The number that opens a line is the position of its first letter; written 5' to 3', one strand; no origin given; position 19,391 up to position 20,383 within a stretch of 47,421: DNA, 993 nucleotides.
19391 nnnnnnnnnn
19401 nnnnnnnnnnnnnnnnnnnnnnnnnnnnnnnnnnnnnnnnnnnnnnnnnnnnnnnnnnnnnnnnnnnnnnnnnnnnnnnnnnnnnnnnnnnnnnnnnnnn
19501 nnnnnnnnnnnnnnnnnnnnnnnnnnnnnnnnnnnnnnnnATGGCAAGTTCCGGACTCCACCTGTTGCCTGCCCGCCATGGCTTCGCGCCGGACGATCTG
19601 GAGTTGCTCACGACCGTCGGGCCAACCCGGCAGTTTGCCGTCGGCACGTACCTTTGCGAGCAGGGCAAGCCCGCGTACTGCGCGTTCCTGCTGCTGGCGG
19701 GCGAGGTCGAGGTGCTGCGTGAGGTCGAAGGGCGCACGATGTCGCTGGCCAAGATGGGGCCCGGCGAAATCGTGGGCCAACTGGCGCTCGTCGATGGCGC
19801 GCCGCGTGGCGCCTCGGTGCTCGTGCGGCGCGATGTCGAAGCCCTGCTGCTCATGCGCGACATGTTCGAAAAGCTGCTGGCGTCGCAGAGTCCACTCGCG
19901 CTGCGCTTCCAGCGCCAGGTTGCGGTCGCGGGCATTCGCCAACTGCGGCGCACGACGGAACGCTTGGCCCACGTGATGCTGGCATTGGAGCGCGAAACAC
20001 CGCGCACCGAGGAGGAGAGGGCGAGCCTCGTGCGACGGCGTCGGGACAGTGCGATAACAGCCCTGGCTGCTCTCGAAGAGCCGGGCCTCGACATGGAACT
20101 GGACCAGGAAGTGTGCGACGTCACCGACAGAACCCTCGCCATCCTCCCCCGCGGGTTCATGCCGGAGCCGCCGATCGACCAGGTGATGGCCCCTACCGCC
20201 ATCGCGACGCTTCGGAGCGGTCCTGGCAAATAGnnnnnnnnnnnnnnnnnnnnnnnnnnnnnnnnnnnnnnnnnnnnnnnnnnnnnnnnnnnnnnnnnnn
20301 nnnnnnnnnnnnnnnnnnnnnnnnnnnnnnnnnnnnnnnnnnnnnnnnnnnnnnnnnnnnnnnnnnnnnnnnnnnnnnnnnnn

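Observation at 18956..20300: Tandem pair of standalone cNMP-binding proteins followed by a 33-bp x3 repeat that re-encodes the C-terminal decapeptide with stop/restart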

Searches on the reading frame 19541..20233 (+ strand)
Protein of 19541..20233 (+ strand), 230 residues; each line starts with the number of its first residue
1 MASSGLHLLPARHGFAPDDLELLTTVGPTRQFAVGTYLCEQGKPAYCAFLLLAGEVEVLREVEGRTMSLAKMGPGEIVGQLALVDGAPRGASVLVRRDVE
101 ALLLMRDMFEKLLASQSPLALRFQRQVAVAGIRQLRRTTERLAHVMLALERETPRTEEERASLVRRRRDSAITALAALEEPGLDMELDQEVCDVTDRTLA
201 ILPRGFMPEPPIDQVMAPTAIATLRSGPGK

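Call 4: search_protein_families(library=pfam, proteins=[window:19541-20233:+], max_evalue=0.01)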
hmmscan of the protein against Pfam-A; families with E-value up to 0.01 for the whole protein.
window:19541-20233:+ (230 aa): 1 family
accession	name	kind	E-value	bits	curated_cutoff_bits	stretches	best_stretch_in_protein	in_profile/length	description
PF00027.35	cNMP_binding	-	5.2e-17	62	27.5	1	30-115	2-88/89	Cyclic nucleotide-binding domain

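Call 5: search_protein_families(library=ncbifam, proteins=[window:19541-20233:+], max_evalue=0.01)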
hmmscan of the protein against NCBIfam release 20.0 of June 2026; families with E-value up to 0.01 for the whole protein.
window:19541-20233:+ (230 aa): 5 families
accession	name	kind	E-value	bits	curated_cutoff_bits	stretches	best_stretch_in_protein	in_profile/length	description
TIGR03896.1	cyc_nuc_ocin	subfamily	6.7e-10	38.8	161.05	1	18-129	152-264/317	bacteriocin-type transport-associated protein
NF058543.1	ActPatMycb56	equivalog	1.3e-09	37.4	460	1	16-115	8-107/317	acetyltransferase Pat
NF008732.0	PRK11753.1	equivalog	8.9e-08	31.8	266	1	19-144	15-138/214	cAMP-activated global transcriptional regulator CRP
NF041163.2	encap_f2b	equivalog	8.9e-05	21.8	400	1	6-129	73-199/450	family 2B encapsulin nanocompartment shell protein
NF006901.0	PRK09392.1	equivalog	0.00039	19.8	211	1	17-153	20-164/236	transcriptional activator FtrB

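Call 7: find_homologous_proteins(query=window:19541-20233:+)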
Query window:19541-20233:+ (230 aa): 20 proteins with E <= 0.001 among 2544 candidates.
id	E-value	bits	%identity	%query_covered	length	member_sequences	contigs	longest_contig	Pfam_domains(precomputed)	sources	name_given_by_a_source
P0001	4.8e-141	485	100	100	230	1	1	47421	PF00027.36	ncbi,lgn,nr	ncbi:MAG: cyclic nucleotide-binding domain-containing protein [Myxococcales bacterium]|nr:cyclic nuc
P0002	5.1e-117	407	84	100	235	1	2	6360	PF00027.36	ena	-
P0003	2.7e-76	274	61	100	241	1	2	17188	PF00027.36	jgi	jgi:CRP-like cAMP-binding protein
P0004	9.3e-39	151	51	74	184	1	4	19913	PF00027.36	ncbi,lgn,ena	-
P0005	1.7e-37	147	51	73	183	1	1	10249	PF00027.36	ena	-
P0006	2.5e-36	143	46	63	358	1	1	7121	PF00027.36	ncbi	ncbi:MAG: cyclic nucleotide-binding domain-containing protein [Pseudomonadota bacterium]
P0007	5.6e-34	136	47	73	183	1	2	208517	PF00027.36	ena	-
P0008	7.3e-34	135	48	73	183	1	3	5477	PF00027.36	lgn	-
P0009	7.1e-32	129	46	60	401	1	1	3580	PF00027.36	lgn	-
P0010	9.9e-32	128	43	82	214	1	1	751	PF00027.36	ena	-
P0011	6.6e-31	125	47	63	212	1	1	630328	PF00027.36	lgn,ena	-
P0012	7.5e-30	122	48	63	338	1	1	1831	PF00027.36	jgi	jgi:CRP-like cAMP-binding protein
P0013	1.4e-28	118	49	69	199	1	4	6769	PF00027.36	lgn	-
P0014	3.8e-27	113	50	60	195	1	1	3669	PF00027.36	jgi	jgi:CRP/FNR family transcriptional regulator, cyclic AMP receptor protein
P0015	6.4e-27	112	47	60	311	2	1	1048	PF00027.36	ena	-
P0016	7.7e-27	112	49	60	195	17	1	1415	PF00027.36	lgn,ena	-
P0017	1.6e-25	108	45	78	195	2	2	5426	PF00027.36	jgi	jgi:CRP-like cAMP-binding protein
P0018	5.4e-24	103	43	57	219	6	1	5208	PF00027.36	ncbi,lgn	-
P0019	2.6e-17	81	50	54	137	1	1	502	PF00027.36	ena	-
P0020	1.1e-16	79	37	67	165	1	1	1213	PF00027.36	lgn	-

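Call 11: find_encoding_contigs(protein=P0002, flank=6000)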
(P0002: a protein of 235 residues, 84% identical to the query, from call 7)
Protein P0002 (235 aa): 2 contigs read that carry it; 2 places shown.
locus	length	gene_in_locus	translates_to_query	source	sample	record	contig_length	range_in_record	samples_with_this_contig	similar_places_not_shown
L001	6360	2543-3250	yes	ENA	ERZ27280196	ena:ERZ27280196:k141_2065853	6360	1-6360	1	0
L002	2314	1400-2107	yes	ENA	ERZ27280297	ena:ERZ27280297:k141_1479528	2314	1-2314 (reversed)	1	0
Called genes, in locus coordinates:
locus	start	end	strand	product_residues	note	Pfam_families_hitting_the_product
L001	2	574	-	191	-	?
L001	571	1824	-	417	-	PF09243:Rsm22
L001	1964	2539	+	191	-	PF00027:cNMP_binding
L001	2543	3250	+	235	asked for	PF00027:cNMP_binding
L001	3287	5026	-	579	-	PF03411:Peptidase_M74, PF13646:HEAT_2 (faint)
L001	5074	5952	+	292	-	-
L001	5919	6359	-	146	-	?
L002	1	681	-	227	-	?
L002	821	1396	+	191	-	PF00027:cNMP_binding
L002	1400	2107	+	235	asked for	PF00027:cNMP_binding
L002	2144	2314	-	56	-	?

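Call 12: find_encoding_contigs(protein=P0003, flank=6000)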
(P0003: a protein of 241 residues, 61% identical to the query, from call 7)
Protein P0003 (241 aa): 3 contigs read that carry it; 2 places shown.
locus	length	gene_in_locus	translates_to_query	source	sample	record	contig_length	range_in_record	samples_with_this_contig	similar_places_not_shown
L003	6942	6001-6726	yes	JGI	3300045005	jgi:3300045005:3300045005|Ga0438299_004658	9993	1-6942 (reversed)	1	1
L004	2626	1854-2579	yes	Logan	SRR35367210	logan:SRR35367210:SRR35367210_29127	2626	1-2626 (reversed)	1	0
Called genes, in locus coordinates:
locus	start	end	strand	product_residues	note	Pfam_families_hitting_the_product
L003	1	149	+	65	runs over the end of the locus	-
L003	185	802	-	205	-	PF02441:Flavoprotein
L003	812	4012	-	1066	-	PF00526:Dicty_CTDC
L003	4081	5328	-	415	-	PF09243:Rsm22, PF08242:Methyltransf_12 (faint), PF13649:Methyltransf_25 (weak)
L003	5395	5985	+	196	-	PF00027:cNMP_binding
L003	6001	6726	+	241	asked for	PF00027:cNMP_binding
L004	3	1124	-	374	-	?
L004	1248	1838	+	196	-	PF00027:cNMP_binding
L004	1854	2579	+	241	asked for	PF00027:cNMP_binding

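Call 16: find_encoding_contigs(protein=P0001, flank=3000, max_places=10)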
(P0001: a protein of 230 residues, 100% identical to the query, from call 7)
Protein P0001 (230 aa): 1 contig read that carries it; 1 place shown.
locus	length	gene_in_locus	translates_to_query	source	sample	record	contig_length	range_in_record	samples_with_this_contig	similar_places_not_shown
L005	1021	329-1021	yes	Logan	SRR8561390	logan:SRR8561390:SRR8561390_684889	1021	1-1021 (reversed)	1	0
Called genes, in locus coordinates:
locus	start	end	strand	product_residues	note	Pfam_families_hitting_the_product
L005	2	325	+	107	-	?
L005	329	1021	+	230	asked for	PF00027:cNMP_binding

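Call 25: search_solved_structures(query=window:19541-20233:+, max_evalue=0.01, show_alignments=1)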
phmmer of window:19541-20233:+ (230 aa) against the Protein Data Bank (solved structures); distinct sequences matched with E-value up to 0.01: 109 (the best 60 are shown).
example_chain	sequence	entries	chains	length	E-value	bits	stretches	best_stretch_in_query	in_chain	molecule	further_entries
1rgs_A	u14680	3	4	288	7.9e-14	54.9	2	30-122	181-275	CAMP DEPENDENT PROTEIN KINASE | cAMP-dependent protein kinase type I-alpha regulatory chain | cAMP-dependent protein kinase type I-alpha regulatory subunit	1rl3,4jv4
1ne4_A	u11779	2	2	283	7.9e-14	54.9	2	30-122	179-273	cAMP-dependent protein kinase type I-alpha regulatory chain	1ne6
4mx3_A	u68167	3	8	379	1.6e-13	53.9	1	30-122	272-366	cAMP-dependent protein kinase type I-alpha regulatory subunit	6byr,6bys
6no7_B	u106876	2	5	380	1.6e-13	53.9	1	30-122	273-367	cAMP-dependent protein kinase type I-alpha regulatory subunit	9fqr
5jr7_B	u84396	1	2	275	1.8e-13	53.7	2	30-116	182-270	cAMP-dependent protein kinase type I-alpha regulatory subunit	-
4x6r_B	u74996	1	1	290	2.1e-13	53.5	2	30-122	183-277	cAMP-dependent protein kinase type I-alpha regulatory subunit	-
2qcs_B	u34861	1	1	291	2.1e-13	53.5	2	30-122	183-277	cAMP-dependent protein kinase type I-alpha regulatory subunit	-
9edc_B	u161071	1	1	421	2.5e-13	53.3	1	30-122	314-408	cAMP-dependent protein kinase type I-alpha regulatory subunit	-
9edd_B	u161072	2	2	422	6.5e-13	51.9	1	30-122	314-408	cAMP-dependent protein kinase type I-alpha regulatory subunit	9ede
7lz4_A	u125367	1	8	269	7.7e-13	51.7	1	30-122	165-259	cAMP-dependent protein kinase type I-alpha regulatory subunit, N-terminally processed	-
5j3u_A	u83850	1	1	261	1.2e-12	51.1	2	24-113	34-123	Protein Kinase A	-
4din_B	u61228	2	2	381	8.4e-12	48.3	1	30-121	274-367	cAMP-dependent protein kinase type I-beta regulatory subunit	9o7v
4ev0_A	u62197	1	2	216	2.1e-11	47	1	10-152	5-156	Transcription regulator, Crp family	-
3gyd_A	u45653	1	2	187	7.4e-11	45.2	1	38-122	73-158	Cyclic nucleotide-binding domain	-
4cyd_A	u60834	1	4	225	4.4e-10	42.7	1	28-146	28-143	PROBABLE TRANSCRIPTION REGULATOR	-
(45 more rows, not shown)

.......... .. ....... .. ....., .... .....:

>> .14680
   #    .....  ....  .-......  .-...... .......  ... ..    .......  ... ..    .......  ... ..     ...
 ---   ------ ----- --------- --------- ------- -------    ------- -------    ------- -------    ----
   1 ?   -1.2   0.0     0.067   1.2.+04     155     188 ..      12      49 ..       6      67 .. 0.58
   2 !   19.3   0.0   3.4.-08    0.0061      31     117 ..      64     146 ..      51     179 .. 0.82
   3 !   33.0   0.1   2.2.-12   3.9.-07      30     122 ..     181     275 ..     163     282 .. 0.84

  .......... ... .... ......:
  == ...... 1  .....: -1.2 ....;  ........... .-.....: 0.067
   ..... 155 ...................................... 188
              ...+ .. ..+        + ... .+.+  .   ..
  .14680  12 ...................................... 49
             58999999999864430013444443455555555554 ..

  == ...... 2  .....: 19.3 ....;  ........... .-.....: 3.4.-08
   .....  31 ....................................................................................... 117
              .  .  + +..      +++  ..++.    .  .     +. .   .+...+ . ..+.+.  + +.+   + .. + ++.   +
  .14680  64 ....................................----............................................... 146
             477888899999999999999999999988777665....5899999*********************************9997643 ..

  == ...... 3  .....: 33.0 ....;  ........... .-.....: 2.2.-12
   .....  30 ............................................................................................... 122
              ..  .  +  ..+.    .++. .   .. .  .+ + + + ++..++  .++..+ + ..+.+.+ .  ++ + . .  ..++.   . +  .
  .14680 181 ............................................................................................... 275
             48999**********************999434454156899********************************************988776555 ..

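Call 32: find_encoding_contigs(protein=P0007, flank=5000, max_places=2)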
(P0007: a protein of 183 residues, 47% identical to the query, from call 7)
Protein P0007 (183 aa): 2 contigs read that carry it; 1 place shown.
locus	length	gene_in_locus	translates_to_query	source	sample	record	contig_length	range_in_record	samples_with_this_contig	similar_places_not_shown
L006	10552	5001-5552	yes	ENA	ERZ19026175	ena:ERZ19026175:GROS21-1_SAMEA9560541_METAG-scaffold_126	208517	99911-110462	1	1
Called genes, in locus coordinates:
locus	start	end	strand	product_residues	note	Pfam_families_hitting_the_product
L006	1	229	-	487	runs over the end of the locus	PF01523:PmbA_TldD_1st, PF19290:PmbA_TldD_2nd, PF19289:PmbA_TldD_3rd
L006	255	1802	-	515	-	PF04151:PPC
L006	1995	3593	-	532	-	-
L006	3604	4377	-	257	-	PF03746:LamB_YcsF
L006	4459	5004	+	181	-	PF00027:cNMP_binding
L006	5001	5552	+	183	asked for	PF00027:cNMP_binding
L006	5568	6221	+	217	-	PF02682:CT_C_D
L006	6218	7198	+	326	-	PF02626:CT_A_B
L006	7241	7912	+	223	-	PF00092:VWA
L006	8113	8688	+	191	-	PF13672:PP2C_2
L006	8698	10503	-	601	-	PF01019:G_glu_transpept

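Call 34: find_encoding_contigs(protein=P0011, flank=5000, max_places=2)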
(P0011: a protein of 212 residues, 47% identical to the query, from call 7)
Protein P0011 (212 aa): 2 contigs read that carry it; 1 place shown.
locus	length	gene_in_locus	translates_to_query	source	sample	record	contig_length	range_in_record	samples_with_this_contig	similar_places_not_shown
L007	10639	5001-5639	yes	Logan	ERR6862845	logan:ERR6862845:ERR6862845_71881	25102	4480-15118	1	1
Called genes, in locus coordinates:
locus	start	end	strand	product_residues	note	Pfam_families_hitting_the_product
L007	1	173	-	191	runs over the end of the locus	-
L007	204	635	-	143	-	PF00293:NUDIX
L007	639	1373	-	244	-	-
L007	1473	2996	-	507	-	-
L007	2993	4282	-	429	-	-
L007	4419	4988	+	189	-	PF00027:cNMP_binding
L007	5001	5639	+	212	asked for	PF00027:cNMP_binding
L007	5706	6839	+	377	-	PF01207:Dus, PF01180:DHO_dh (faint)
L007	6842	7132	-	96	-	PF09723:Zn_ribbon_8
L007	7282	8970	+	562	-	-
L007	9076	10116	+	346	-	-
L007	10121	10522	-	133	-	PF00462:Glutaredoxin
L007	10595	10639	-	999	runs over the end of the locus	-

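Call 35: predict_structure(alignment_id=A3)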
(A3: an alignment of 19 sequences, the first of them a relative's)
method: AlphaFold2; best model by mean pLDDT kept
length: 230 residues; sequences in the alignment: 19
mean_pLDDT: 73.4   pTM: 0.60
mean pLDDT of the five models: 73.4, 72.2, 71.9, 70.3, 68.5
residues with pLDDT >= 90: 49; 70-90: 99; 50-70: 44; < 50: 38
segments of 3 or more residues with pLDDT < 50: 180-207, 219-221
pLDDT, mean of each block of 10 residues (from residue 1): 56 69 85 96 90 93 86 89 84 95 91 86 84 76 71 73 70 56 45 40 47 53 52
secondary structure, 60 per line:
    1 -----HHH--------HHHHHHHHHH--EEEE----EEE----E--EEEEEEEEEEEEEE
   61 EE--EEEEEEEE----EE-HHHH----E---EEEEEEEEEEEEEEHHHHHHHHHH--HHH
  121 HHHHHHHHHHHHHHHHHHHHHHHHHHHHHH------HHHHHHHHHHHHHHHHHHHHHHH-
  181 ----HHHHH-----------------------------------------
elements in order: H17-26 E29-32 E37-39 E47-62 E65-72 H80-83 E92-105 H106-115 H118-150 H157-179 H185-189

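Call 44: find_related_loci(query=A1, collection=genome_contigs, flank=3000)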
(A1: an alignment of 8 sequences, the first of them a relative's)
Query A1 (230 aa) in genome_contigs; peptide patterns used: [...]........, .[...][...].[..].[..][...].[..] (x = any residue, [..] = any of these).
350 stretches matched a pattern; 46 encode a relative of the query (tblastn E <= 1e-3); 46 distinct loci.
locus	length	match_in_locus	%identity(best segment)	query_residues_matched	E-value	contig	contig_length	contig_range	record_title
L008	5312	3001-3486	50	20-186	4e-43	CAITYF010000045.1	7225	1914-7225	MAG: uncultured Myxococcales bacterium isolate Ja1_bin-0143 genome assembly, contig: bin-0143:045/272, whole genome shot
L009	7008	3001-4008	49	17-186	1e-42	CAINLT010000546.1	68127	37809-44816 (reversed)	MAG: uncultured Myxococcales bacterium isolate MJ-time_bin-8340 genome assembly, contig: bin-8340:546/549, whole genome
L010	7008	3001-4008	48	17-186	1e-41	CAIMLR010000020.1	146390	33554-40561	MAG: uncultured Myxococcales bacterium isolate A14_bin-1730 genome assembly, contig: bin-1730:20/50, whole genome shotgu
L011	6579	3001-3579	42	1-189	1e-39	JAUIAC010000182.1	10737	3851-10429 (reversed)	MAG: bacterium isolate 5_bin.26 NODE_4391_length_10737_cov_3.397267, whole genome shotgun sequence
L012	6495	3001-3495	51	17-186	3e-38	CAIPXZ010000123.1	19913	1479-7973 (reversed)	MAG: uncultured Myxococcales bacterium isolate YR2_bin-0002 genome assembly, contig: bin-0002:123/806, whole genome shot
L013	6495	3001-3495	48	17-186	2e-38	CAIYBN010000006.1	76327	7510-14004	MAG: uncultured Myxococcales bacterium isolate MJ-time_bin-1663 genome assembly, contig: bin-1663:006/149, whole genome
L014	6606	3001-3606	41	1-205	2e-38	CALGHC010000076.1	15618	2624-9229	MAG TPA_asm: uncultured Myxococcales bacterium isolate ERR2206756_bin.84_CONCOCT_v1.1_MAG genome assembly, contig: ERZ88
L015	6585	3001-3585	40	1-210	8e-38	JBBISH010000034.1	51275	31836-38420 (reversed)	MAG: Myxococcales bacterium isolate STS170223_bin_369 NODE_425_length_51275_cov_2.3634, whole genome shotgun sequence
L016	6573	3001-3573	41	1-207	2e-37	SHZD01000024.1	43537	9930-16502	MAG: Myxococcales bacterium isolate Baikal-deep-G136 BACOMB-C3614, whole genome shotgun sequence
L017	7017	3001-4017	50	17-186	9e-37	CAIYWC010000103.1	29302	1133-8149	MAG: uncultured Myxococcales bacterium isolate AlinenLipids_bin-2060 genome assembly, contig: bin-2060:103/236, whole ge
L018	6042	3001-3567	39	1-204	4e-36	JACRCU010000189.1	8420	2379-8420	MAG: Deltaproteobacteria bacterium isolate NC_groundwater_1654_Pr3_B-0.1um_9_b SR-2_scaffold_141_1456955, whole genome s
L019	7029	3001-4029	40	1-186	3e-36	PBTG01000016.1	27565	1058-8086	MAG: Myxococcales bacterium isolate NP66 MHASMcontig_6790, whole genome shotgun sequence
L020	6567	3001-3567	42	1-186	2e-39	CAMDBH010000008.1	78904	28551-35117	MAG: Klebsiella pneumoniae isolate MaH-04nov19-278 genome assembly, contig: MaH-04nov19-C501, whole genome shotgun seque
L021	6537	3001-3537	41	1-189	5e-36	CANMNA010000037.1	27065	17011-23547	MAG: Myxococcales bacterium isolate ZH-15may19-284 genome assembly, contig: ZH-15May19-c3947, whole genome shotgun seque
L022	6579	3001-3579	41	1-207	5e-36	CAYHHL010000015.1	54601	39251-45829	MAG TPA_asm: uncultured Enterobacteriaceae bacterium isolate ERP119702_co1_145 genome assembly, contig: NODE_473_length_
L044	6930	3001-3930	46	10-146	8e-28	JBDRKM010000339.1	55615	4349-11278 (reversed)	MAG: Pseudomonadota bacterium isolate MEGAHIT-group-1.708 k141_6746817, whole genome shotgun sequence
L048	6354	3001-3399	43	14-146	2e-26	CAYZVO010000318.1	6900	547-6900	MAG TPA_asm: uncultured Enterobacterales bacterium isolate binchicken_co141_545 genome assembly, contig: NODE_38900_leng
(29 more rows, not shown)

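Call 47: search_protein_families(library=pfam, proteins=[L044:2959-4185:+, P0009, P0006, L048:2233-3642:+], max_evalue=0.001)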
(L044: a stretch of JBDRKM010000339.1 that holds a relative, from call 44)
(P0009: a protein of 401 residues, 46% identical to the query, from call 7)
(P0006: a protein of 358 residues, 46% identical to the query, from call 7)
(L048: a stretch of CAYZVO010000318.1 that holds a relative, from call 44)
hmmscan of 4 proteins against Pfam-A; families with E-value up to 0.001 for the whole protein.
L044:2959-4185:+ (408 aa): 1 family
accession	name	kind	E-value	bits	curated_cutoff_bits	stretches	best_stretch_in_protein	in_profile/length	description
PF00027.35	cNMP_binding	-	2e-38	130.7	27.5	2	209-291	3-86/89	Cyclic nucleotide-binding domain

P0009 (401 aa): 1 family
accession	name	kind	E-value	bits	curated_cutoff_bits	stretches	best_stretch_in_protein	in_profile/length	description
PF00027.35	cNMP_binding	-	1.8e-35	121.2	27.5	2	35-114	3-82/89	Cyclic nucleotide-binding domain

P0006 (358 aa): 1 family
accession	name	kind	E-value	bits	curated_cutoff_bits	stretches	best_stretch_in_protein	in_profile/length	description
PF00027.35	cNMP_binding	-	3.7e-39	133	27.5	2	211-293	4-87/89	Cyclic nucleotide-binding domain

L048:2233-3642:+ (469 aa): 1 family
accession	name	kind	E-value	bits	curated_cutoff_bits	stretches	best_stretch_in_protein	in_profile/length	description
PF00027.35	cNMP_binding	-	1.2e-37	128.2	27.5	2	98-180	2-84/89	Cyclic nucleotide-binding domain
